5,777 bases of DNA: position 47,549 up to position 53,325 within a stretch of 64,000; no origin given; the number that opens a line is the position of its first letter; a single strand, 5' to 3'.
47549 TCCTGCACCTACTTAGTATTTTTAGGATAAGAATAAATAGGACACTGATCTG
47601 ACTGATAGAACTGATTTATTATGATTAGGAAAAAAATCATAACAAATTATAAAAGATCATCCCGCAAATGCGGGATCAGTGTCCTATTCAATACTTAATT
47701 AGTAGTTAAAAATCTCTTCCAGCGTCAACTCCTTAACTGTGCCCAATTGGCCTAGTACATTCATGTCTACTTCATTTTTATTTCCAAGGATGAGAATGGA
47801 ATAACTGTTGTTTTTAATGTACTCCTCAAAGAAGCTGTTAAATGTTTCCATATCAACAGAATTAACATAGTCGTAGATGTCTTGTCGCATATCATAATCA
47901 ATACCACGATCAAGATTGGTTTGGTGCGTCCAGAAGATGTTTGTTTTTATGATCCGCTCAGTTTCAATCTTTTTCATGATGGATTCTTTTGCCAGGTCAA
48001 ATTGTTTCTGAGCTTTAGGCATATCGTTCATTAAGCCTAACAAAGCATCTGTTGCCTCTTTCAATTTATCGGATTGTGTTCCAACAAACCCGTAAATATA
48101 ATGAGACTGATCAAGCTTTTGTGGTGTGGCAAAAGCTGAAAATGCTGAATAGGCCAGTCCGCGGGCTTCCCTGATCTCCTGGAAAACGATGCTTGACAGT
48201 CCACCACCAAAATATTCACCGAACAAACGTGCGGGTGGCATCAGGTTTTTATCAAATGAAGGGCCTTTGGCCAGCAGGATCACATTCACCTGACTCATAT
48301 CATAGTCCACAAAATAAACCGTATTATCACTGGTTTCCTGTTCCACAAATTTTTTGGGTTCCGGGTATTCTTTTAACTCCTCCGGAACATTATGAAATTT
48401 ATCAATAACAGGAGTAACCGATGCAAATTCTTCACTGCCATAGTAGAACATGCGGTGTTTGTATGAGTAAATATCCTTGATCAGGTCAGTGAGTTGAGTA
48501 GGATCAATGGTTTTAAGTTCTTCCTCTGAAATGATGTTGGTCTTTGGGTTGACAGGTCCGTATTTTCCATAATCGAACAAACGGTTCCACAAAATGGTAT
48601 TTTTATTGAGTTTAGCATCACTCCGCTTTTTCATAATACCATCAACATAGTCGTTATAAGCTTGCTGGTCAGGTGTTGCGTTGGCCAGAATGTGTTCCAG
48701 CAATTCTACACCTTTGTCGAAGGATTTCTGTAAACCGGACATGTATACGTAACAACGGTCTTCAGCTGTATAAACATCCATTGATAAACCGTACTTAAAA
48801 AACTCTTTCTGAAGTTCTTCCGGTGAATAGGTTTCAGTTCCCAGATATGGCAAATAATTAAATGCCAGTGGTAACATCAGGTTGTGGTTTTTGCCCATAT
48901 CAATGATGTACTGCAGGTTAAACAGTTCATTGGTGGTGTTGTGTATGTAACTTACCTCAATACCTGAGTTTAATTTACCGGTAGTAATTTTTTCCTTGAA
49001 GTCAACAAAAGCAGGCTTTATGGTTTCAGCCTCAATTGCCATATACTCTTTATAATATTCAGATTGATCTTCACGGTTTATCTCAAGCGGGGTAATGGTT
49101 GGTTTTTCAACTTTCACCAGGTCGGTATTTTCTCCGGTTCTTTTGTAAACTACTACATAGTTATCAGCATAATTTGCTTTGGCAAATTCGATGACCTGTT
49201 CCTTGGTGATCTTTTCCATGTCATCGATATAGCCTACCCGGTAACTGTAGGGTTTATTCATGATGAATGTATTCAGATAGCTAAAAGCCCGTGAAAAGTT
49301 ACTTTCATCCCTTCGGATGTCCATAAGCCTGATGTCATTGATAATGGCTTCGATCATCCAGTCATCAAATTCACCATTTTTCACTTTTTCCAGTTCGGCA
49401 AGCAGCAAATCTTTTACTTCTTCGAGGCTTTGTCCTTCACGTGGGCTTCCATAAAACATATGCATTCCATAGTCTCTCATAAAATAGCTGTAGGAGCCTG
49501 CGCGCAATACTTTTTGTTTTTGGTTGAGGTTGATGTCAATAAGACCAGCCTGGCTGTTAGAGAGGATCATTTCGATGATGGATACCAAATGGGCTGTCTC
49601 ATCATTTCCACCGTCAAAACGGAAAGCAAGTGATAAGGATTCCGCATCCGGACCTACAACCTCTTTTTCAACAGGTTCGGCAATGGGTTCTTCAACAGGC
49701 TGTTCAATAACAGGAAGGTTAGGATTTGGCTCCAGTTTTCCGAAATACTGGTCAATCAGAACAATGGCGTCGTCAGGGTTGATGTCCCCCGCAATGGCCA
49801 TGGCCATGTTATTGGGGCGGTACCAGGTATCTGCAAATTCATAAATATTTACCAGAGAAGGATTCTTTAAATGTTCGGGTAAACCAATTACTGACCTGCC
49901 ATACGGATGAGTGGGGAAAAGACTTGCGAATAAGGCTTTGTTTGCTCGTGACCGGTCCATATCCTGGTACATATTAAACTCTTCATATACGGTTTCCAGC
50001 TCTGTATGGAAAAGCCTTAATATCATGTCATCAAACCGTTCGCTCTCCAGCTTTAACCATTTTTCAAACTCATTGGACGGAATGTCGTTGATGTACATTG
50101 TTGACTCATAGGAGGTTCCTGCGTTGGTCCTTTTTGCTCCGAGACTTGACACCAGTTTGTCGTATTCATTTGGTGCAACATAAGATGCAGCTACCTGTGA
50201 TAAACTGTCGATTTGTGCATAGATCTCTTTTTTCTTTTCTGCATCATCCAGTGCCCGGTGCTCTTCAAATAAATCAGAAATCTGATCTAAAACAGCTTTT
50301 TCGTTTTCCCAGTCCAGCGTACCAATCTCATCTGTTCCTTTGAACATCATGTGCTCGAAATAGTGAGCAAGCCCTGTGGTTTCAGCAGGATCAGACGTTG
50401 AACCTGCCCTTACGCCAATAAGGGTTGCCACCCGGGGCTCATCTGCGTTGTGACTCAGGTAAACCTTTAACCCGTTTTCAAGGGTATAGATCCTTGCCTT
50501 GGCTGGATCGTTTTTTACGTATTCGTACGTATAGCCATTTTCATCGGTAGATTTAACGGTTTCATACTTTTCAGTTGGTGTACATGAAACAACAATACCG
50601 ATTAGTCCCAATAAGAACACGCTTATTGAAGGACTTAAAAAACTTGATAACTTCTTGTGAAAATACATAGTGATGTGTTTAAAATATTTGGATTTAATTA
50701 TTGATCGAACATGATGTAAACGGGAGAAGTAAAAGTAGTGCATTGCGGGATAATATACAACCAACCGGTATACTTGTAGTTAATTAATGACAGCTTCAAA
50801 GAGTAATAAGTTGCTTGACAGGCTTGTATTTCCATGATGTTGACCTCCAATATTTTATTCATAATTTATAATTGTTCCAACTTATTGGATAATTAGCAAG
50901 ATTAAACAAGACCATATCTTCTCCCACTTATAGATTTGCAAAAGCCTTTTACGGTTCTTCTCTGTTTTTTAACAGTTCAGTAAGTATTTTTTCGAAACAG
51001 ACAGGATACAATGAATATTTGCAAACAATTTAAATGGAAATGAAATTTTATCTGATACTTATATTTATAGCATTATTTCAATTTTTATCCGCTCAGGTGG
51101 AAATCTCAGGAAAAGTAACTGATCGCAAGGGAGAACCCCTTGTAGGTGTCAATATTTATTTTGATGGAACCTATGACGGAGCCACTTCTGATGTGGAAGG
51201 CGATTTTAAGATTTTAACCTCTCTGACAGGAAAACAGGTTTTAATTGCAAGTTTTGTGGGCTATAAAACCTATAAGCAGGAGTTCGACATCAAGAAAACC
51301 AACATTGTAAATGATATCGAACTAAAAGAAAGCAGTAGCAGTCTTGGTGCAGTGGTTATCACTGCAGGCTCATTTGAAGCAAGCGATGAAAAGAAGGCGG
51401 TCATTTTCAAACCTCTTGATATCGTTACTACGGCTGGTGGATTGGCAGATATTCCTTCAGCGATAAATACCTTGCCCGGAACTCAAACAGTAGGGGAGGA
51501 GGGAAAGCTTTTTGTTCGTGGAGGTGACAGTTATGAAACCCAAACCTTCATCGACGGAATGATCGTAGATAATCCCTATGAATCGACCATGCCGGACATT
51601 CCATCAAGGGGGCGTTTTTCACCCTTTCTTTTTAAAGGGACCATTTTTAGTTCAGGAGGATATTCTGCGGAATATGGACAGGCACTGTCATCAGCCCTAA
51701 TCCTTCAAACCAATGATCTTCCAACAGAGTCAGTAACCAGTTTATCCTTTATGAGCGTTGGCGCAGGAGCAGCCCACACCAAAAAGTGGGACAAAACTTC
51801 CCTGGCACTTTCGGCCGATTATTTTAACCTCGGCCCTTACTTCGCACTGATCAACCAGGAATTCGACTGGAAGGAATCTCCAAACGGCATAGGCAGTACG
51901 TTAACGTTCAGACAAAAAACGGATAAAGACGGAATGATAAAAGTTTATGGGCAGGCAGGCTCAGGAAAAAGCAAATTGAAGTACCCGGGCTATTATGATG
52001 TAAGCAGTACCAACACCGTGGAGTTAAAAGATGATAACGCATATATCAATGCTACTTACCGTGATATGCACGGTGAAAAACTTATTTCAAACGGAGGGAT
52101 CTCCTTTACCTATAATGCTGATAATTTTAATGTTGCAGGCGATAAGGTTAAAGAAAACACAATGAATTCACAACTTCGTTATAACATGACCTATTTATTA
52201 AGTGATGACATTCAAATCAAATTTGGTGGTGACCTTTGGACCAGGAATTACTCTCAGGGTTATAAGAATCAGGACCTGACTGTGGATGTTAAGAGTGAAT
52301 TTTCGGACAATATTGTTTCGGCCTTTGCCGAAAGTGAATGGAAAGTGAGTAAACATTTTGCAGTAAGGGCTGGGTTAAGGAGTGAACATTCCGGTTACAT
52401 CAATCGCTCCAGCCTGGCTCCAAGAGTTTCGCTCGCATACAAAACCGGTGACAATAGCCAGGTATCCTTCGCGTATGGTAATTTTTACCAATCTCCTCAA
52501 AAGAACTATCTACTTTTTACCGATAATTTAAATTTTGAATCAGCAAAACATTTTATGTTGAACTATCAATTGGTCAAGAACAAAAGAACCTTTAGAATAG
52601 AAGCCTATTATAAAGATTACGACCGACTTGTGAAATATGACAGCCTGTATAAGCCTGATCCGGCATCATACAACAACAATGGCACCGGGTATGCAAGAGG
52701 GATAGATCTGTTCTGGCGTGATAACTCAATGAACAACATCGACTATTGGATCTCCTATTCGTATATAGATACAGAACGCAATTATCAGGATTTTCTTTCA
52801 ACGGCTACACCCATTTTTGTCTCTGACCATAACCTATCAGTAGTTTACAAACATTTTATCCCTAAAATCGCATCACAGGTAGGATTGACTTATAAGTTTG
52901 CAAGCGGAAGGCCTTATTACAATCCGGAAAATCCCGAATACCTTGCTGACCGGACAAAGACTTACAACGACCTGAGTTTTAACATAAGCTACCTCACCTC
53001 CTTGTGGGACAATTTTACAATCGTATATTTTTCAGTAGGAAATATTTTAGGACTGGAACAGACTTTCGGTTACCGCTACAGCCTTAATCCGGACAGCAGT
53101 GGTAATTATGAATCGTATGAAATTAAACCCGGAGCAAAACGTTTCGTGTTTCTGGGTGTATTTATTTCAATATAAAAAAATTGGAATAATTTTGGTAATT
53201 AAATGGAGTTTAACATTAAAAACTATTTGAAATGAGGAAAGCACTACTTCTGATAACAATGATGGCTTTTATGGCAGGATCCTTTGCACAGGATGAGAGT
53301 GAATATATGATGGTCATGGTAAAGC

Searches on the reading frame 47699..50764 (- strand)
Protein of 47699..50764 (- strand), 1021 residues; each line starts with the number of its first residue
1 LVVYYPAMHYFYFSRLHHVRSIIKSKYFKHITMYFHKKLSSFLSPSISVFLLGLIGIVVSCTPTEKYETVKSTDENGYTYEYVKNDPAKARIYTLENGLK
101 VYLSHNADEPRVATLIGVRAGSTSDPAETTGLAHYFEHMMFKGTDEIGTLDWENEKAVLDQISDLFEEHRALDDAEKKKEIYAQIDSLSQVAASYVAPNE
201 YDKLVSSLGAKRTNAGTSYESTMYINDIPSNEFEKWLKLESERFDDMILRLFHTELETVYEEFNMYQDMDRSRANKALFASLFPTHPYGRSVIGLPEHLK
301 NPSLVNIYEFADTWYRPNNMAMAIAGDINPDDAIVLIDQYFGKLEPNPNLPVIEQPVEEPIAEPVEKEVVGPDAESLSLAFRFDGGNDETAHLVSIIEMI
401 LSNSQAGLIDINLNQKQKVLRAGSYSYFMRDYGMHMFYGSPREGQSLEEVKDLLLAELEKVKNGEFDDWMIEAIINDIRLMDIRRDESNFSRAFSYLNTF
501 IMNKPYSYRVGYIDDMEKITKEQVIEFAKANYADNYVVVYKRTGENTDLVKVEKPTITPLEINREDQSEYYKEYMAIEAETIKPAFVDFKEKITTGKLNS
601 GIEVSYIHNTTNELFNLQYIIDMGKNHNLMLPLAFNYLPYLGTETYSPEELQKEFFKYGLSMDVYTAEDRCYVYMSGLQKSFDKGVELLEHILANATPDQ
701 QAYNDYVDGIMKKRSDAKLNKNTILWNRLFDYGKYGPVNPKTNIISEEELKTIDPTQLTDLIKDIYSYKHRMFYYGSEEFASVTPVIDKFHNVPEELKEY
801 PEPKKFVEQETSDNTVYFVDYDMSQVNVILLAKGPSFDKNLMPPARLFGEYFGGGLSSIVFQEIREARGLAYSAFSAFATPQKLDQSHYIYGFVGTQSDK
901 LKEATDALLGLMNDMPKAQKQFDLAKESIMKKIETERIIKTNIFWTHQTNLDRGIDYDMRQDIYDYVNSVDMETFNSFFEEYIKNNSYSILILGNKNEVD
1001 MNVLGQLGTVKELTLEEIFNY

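Call 12: search_protein_families(library=pfam, proteins=[window:47699-50764:-])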
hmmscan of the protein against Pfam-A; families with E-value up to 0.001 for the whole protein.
window:47699-50764:- (1021 aa): 2 families
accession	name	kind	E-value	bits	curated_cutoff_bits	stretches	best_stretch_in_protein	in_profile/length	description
PF05193.26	Peptidase_M16_C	-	4.3e-37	128.2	23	2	307-476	7-179/181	Peptidase M16 inactive domain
PF00675.25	Peptidase_M16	-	3.7e-22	79.3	22.3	3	101-146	2-47/149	Insulinase (Peptidase family M16)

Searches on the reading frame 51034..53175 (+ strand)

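Call 12: search_protein_families(library=pfam, proteins=[window:51034-53175:+])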
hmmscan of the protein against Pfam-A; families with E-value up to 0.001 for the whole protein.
window:51034-53175:+ (713 aa): 2 families
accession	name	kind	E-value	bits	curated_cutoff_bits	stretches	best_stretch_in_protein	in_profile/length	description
PF13715.12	CarbopepD_reg_2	-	6.5e-18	65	32.2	1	24-109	1-88/88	CarboxypepD_reg-like domain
PF13620.12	CarboxypepD_reg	-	2.8e-10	40.9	32.3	1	24-88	2-71/82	Carboxypeptidase regulatory-like domain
